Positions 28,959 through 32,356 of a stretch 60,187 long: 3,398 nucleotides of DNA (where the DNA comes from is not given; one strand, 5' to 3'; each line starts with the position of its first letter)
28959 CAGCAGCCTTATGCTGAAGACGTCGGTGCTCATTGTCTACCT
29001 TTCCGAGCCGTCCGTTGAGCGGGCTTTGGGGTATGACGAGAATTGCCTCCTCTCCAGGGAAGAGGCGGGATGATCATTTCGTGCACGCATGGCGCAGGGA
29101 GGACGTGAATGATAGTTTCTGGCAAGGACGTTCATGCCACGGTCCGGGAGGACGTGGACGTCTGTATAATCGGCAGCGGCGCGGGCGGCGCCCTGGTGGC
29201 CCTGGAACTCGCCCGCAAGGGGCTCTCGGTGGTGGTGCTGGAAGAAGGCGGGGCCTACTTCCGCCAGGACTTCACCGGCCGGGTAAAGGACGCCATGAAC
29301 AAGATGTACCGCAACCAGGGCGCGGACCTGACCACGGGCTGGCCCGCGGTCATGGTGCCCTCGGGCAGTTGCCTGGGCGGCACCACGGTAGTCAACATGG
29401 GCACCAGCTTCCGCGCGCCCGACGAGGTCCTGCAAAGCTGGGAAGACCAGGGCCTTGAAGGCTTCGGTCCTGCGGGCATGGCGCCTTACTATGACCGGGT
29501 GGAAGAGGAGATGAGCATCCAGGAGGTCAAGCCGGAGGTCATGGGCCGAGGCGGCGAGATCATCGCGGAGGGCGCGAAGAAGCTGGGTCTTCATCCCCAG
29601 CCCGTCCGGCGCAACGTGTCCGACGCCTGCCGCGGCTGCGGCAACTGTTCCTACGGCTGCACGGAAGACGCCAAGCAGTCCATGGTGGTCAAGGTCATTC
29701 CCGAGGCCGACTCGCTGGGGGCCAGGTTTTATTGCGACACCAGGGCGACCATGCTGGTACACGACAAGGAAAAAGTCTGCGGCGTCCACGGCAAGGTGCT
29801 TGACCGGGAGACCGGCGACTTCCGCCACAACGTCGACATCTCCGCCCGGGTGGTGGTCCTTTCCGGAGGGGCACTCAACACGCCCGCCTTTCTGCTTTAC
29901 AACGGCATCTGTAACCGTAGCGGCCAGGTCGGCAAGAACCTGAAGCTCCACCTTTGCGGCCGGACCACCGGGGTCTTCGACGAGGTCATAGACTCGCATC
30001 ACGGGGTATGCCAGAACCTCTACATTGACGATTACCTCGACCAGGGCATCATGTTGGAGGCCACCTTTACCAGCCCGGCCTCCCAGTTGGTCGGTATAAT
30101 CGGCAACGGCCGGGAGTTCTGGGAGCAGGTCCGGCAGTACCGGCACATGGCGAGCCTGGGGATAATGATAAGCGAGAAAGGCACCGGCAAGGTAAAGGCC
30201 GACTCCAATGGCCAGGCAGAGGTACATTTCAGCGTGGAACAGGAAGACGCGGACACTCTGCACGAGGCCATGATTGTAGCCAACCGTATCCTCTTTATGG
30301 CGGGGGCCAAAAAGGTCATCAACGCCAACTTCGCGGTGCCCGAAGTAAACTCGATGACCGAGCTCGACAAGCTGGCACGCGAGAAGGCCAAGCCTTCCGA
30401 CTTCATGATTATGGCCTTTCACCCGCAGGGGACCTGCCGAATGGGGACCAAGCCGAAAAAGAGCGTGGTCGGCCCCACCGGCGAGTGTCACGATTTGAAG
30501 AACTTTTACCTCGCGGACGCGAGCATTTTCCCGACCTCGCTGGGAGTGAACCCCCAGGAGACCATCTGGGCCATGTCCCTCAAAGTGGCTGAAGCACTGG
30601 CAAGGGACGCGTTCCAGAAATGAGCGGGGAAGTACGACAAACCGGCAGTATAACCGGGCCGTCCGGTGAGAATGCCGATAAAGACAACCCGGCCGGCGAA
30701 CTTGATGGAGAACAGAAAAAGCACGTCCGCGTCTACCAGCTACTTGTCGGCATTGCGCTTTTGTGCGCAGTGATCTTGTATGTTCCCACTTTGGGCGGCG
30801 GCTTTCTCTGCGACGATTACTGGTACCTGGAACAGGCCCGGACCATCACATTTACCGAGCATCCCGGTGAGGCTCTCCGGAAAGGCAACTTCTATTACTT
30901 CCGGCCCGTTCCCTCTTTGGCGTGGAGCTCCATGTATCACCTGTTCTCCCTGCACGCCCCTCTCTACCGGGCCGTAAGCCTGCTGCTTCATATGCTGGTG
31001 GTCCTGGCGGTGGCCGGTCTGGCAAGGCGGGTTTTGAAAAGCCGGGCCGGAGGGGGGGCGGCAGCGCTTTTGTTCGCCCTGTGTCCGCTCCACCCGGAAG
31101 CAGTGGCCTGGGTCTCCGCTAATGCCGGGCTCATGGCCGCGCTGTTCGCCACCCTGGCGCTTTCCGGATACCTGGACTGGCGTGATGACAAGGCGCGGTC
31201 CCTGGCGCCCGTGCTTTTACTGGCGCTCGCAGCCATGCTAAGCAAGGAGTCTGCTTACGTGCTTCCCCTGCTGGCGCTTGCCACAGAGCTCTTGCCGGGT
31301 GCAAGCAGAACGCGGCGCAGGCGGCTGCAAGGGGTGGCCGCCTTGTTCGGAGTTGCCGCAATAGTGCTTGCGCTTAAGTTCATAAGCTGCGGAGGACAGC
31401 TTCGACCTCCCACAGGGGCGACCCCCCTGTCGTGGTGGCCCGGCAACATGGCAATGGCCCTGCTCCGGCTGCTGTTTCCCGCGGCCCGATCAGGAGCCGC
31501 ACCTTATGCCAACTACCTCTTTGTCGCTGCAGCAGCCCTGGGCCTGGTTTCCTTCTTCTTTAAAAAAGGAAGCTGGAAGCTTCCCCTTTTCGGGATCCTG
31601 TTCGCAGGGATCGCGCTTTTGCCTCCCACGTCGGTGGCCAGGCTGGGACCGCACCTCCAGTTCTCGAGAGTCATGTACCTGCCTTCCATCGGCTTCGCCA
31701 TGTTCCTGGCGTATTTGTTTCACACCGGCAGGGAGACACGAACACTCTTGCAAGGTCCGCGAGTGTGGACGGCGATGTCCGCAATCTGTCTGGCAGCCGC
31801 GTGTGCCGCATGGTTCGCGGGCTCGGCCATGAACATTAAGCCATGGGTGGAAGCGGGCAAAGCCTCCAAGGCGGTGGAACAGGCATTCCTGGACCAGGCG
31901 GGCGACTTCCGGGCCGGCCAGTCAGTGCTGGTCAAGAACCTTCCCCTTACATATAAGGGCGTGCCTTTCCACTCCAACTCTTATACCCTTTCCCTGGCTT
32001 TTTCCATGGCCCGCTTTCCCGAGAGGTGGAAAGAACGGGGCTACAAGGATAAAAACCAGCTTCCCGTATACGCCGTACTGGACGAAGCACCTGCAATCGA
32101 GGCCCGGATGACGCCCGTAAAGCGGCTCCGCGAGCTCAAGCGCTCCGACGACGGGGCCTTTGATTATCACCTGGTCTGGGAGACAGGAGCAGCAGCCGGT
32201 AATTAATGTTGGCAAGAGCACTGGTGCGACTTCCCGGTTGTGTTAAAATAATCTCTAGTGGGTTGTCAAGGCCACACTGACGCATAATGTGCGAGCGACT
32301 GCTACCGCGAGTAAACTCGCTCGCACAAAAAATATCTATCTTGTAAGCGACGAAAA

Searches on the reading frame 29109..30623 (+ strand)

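Call 9: search_protein_families(library=pfam, proteins=[window:29109-30623:+], max_evalue=0.001)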
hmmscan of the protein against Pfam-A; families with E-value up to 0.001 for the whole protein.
window:29109-30623:+ (504 aa): 7 families
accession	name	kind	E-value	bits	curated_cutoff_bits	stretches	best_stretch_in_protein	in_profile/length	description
PF00732.25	GMC_oxred_N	-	1e-45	156.7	23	1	63-283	1-218/218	GMC oxidoreductase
PF05199.19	GMC_oxred_C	-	2.6e-21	77.1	24.6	1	362-489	7-138/139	GMC oxidoreductase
PF00890.30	FAD_binding_2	-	9.1e-08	32.1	20.4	1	17-48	1-32/414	FAD binding domain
PF01266.30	DAO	-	2.5e-07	31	27.9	1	17-256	1-205/353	FAD dependent oxidoreductase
PF01494.25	FAD_binding_3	-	9e-07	28.9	22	1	15-46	1-32/349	FAD binding domain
PF07992.20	Pyr_redox_2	-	0.00018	21.5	26.1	1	17-50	2-35/291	Pyridine nucleotide-disulphide oxidoreductase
PF13450.12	NAD_binding_8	-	0.00021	21.9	21.9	1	20-47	1-28/68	NAD(P)-binding Rossmann-like domain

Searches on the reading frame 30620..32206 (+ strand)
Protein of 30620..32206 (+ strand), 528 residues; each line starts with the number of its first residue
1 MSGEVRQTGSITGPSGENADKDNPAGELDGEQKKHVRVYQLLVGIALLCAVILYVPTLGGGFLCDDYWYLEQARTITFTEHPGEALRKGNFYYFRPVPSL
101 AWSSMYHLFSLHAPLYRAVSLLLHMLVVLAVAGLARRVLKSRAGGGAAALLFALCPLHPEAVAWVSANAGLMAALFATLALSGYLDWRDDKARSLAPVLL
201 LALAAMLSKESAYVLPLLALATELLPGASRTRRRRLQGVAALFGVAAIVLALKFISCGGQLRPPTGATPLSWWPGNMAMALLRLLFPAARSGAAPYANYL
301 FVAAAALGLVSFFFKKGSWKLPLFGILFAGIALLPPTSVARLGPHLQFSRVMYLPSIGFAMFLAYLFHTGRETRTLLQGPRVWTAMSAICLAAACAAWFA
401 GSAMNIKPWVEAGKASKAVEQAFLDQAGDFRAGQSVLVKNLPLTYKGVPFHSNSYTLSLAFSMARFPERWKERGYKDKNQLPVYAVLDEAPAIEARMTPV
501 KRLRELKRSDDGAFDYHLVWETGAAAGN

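Call 9: search_protein_families(library=pfam, proteins=[window:30620-32206:+], max_evalue=0.001)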
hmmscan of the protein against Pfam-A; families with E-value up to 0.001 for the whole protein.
window:30620-32206:+ (528 aa): 1 family
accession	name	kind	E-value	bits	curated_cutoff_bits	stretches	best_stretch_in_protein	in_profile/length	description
PF13231.12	PMT_2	-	0.0001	23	26.1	1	102-249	10-150/160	Dolichyl-phosphate-mannose-protein mannosyltransferase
